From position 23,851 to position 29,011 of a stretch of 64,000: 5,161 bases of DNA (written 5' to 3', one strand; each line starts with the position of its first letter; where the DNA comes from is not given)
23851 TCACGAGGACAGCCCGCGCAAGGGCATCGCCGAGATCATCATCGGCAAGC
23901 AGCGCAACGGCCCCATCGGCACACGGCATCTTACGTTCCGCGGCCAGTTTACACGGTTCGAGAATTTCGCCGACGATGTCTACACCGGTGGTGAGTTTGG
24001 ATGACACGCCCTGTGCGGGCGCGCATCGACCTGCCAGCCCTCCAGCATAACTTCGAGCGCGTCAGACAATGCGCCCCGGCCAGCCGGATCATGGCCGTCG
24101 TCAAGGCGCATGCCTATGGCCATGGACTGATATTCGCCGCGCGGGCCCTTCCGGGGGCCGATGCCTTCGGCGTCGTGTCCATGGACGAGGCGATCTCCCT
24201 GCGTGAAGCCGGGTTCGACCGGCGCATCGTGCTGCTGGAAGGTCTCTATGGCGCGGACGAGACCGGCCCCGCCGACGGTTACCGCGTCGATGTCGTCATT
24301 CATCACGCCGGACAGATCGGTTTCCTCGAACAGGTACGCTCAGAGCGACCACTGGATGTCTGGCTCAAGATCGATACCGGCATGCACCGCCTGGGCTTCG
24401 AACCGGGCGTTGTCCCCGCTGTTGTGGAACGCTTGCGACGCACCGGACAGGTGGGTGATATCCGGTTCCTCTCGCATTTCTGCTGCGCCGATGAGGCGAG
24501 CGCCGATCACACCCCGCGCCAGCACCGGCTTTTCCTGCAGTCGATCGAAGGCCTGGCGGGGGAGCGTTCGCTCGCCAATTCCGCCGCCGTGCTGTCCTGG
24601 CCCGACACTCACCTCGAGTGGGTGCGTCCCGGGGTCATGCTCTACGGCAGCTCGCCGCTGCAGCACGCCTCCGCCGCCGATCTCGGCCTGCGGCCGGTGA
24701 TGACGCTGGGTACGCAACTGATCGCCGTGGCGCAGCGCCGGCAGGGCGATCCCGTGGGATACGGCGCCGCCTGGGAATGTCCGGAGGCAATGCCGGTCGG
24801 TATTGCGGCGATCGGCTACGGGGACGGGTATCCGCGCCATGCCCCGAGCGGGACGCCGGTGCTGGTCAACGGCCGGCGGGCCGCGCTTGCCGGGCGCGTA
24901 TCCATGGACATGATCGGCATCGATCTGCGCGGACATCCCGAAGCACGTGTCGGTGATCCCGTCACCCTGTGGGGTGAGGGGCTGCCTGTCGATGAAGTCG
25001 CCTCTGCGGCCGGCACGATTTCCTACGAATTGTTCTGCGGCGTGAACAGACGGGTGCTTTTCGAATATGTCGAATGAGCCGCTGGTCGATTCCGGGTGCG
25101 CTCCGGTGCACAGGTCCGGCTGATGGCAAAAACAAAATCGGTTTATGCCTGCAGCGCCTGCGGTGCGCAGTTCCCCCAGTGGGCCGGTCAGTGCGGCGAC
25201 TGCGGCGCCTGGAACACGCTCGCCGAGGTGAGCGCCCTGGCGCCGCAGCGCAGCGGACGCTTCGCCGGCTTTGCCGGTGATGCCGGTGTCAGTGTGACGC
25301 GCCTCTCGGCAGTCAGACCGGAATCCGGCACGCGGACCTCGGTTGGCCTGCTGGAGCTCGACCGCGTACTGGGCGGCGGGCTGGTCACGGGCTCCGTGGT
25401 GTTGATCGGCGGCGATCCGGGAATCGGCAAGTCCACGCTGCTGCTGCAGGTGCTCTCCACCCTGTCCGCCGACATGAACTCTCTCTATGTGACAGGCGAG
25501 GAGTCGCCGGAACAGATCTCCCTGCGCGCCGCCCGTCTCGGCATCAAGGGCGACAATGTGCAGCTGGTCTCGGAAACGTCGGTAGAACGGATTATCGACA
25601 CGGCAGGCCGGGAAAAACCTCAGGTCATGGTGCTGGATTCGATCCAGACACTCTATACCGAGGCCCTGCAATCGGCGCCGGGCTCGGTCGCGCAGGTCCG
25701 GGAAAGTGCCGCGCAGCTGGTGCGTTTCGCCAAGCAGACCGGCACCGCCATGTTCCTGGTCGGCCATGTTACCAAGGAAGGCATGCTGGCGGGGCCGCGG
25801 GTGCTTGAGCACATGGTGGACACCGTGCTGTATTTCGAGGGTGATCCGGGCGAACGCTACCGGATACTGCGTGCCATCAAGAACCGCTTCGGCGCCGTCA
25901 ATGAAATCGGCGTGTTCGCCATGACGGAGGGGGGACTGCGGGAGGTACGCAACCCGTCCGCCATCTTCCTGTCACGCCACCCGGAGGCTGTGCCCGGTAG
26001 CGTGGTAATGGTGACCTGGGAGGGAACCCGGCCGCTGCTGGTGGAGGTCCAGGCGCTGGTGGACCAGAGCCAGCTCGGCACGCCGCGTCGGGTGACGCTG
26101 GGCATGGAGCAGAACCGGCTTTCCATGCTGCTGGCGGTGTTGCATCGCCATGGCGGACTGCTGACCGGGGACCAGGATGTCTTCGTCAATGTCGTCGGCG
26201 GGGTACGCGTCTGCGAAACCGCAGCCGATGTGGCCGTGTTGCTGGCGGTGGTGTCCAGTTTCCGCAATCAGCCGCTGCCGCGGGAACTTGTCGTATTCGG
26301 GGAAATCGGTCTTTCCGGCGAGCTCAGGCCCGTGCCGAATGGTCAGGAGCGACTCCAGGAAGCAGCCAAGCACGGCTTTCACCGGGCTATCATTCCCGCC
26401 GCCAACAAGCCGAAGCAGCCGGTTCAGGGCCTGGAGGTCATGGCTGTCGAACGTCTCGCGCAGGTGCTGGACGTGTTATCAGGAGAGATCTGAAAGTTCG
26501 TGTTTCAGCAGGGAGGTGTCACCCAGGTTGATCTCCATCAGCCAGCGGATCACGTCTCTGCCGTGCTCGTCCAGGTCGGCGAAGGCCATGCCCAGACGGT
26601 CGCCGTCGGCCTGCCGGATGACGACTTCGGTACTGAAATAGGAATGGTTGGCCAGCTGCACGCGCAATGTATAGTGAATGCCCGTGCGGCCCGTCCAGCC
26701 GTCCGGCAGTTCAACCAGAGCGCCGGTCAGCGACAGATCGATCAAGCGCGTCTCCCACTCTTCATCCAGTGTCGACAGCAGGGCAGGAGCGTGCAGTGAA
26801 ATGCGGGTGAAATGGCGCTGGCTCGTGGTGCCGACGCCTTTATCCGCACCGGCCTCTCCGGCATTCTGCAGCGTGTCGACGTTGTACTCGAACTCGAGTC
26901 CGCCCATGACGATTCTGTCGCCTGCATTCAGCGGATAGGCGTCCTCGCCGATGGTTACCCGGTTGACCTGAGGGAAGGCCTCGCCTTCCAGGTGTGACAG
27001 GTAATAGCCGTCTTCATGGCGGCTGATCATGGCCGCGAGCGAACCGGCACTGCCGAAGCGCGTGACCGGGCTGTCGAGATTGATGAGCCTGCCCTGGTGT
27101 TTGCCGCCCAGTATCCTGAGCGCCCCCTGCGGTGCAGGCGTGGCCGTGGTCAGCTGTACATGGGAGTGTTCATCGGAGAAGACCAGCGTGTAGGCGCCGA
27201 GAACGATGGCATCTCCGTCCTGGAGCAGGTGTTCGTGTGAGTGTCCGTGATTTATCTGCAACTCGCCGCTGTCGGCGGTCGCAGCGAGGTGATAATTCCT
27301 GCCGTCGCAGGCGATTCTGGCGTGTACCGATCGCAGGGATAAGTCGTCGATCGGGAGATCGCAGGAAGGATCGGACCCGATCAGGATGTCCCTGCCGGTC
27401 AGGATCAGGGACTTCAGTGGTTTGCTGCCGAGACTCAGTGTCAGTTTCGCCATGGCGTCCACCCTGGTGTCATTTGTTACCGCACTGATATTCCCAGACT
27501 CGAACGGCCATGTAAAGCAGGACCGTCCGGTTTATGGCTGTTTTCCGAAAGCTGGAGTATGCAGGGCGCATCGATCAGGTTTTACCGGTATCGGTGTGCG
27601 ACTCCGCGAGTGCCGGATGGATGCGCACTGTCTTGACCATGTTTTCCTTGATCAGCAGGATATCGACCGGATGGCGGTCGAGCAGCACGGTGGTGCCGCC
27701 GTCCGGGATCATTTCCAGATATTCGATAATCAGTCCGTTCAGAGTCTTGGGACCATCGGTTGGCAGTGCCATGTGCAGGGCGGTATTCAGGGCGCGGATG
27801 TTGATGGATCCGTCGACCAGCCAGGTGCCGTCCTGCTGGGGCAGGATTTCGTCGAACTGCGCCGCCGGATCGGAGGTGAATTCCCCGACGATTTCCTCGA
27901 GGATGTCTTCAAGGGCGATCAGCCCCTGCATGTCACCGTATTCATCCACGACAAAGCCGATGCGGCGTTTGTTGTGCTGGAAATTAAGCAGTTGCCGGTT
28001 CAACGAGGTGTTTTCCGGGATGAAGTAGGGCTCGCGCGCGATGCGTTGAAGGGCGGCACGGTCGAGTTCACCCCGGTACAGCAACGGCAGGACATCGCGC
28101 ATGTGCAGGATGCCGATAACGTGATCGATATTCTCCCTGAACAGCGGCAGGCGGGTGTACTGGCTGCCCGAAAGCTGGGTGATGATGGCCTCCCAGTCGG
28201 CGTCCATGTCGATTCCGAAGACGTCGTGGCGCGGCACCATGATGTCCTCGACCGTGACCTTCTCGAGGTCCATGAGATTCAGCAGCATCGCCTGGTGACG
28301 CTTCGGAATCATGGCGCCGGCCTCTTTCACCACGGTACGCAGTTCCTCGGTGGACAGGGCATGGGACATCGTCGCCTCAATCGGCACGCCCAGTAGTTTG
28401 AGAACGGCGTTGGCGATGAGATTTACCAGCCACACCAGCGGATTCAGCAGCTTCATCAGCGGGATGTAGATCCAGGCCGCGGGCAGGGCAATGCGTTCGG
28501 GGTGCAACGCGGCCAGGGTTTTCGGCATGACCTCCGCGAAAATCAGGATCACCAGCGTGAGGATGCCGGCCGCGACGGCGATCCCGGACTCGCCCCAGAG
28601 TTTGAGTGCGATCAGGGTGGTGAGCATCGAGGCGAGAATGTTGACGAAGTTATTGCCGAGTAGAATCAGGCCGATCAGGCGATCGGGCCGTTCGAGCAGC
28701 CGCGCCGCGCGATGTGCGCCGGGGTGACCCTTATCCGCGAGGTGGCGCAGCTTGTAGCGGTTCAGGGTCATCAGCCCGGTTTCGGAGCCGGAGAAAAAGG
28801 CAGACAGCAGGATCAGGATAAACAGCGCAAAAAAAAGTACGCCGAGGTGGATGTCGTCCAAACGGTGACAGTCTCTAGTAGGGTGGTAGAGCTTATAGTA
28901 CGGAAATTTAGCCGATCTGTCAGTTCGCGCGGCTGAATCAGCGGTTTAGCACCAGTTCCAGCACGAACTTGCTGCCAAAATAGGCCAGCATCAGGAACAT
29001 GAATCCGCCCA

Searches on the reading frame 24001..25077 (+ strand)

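Call 27: search_protein_families(library=pfam, proteins=[window:24001-25077:+], max_evalue=0.00001)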
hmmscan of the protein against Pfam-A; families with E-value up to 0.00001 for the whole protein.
window:24001-25077:+ (358 aa): 2 families
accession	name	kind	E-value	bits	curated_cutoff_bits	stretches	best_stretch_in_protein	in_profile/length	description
PF01168.26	Ala_racemase_N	-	1.3e-63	215.1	24.1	1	9-219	1-220/220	Alanine racemase, N-terminal domain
PF00842.27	Ala_racemase_C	-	1.6e-37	128.4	25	1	233-353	1-124/127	Alanine racemase, C-terminal domain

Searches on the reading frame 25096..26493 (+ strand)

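Call 27: search_protein_families(library=pfam, proteins=[window:25096-26493:+], max_evalue=0.00001)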
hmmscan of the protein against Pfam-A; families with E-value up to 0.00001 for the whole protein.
window:25096-26493:+ (465 aa): 7 families
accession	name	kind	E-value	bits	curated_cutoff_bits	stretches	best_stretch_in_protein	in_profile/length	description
PF06745.19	ATPase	-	4.1e-17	62.8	26.6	1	84-152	4-74/231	KaiC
PF13481.12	AAA_25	-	5.6e-14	52.6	27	1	90-229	24-194/195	AAA domain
PF18073.7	Zn_ribbon_LapB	-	1.1e-10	41.5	25.7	1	17-44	1-28/28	Rubredoxin metal binding domain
PF13401.12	AAA_22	-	1.4e-07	32.3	27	1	100-224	6-123/130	AAA domain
PF05362.19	Lon_C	-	1.9e-07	31.3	21.1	1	375-460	110-201/205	Lon protease (S16) C-terminal proteolytic domain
PF13541.12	ChlI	-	1e-06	29.1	27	1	370-437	54-121/121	Subunit ChlI of Mg-chelatase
PF13191.12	AAA_16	-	3.5e-06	28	32.6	0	93-214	21-129/167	AAA ATPase domain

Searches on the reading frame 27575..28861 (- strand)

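Call 27: search_protein_families(library=pfam, proteins=[window:27575-28861:-], max_evalue=0.00001)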
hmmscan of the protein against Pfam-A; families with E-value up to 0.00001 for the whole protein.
window:27575-28861:- (428 aa): 3 families
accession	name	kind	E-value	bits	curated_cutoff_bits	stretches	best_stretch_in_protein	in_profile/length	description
PF01595.25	CNNM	-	8.9e-54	182.3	28.4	1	12-181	2-171/181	Cyclin M transmembrane N-terminal domain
PF03471.22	CorC_HlyC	-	2.4e-16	59.9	27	1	342-416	3-79/81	Transporter associated domain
PF00571.33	CBS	-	3e-13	50.3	24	0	276-325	7-56/57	CBS domain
